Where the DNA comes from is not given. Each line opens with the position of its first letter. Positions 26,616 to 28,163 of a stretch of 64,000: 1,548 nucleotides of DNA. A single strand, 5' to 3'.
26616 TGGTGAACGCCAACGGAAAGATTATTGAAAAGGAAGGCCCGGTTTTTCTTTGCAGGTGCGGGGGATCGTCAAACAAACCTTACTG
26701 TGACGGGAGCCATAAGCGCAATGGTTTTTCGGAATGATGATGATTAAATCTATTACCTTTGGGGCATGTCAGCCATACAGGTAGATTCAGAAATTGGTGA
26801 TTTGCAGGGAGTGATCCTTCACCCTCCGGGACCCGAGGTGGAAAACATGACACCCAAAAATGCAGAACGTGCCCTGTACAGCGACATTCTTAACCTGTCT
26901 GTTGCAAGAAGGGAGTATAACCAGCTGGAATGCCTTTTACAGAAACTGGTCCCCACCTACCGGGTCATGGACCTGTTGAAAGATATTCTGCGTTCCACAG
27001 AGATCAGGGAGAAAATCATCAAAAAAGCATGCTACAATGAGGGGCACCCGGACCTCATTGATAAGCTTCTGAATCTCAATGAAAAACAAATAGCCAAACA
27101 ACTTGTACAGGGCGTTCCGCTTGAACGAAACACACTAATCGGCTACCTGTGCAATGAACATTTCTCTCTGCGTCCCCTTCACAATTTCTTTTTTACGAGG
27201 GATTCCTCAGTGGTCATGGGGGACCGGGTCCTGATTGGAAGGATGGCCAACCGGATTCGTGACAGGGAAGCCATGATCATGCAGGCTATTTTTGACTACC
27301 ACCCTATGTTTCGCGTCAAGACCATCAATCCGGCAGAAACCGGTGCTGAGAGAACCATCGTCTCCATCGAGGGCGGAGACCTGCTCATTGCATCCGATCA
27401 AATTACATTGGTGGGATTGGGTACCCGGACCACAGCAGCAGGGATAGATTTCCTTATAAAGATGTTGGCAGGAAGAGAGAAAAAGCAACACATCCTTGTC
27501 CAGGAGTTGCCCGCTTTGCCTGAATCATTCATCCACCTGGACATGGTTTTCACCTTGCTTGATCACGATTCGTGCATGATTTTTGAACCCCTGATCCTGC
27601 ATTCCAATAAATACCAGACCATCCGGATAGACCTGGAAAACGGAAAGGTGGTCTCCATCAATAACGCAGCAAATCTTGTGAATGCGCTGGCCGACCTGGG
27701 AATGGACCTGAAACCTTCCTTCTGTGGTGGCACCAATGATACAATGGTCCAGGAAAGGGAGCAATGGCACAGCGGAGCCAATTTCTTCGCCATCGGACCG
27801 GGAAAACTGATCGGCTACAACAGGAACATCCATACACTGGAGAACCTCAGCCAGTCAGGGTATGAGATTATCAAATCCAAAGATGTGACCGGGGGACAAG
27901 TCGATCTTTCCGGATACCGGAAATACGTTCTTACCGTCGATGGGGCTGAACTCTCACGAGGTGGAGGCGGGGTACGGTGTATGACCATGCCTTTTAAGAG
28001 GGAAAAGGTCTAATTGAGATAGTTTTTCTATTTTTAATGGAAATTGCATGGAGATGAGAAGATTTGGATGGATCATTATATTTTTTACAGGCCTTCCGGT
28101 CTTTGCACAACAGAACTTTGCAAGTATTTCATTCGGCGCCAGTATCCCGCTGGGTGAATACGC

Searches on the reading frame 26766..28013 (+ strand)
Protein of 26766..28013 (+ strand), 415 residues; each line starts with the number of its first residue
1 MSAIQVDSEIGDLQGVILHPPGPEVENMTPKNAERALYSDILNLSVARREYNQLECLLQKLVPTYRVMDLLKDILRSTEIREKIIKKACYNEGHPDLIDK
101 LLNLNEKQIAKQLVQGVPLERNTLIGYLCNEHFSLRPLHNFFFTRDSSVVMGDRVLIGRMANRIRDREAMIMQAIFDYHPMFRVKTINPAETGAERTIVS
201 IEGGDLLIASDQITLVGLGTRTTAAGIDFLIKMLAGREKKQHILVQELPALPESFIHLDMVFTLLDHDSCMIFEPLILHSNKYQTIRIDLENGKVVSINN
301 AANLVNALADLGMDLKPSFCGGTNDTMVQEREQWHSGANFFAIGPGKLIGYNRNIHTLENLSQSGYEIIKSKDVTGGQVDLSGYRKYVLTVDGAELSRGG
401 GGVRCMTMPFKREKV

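Call 76: search_protein_families(library=pfam, proteins=[window:26766-28013:+], max_evalue=0.00001)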
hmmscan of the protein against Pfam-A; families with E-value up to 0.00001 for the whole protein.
window:26766-28013:+ (415 aa): 1 family
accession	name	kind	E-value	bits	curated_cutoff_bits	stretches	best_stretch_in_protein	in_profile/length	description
PF02274.22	ADI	-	5e-62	210.5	22.8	1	37-412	4-377/377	Arginine deiminase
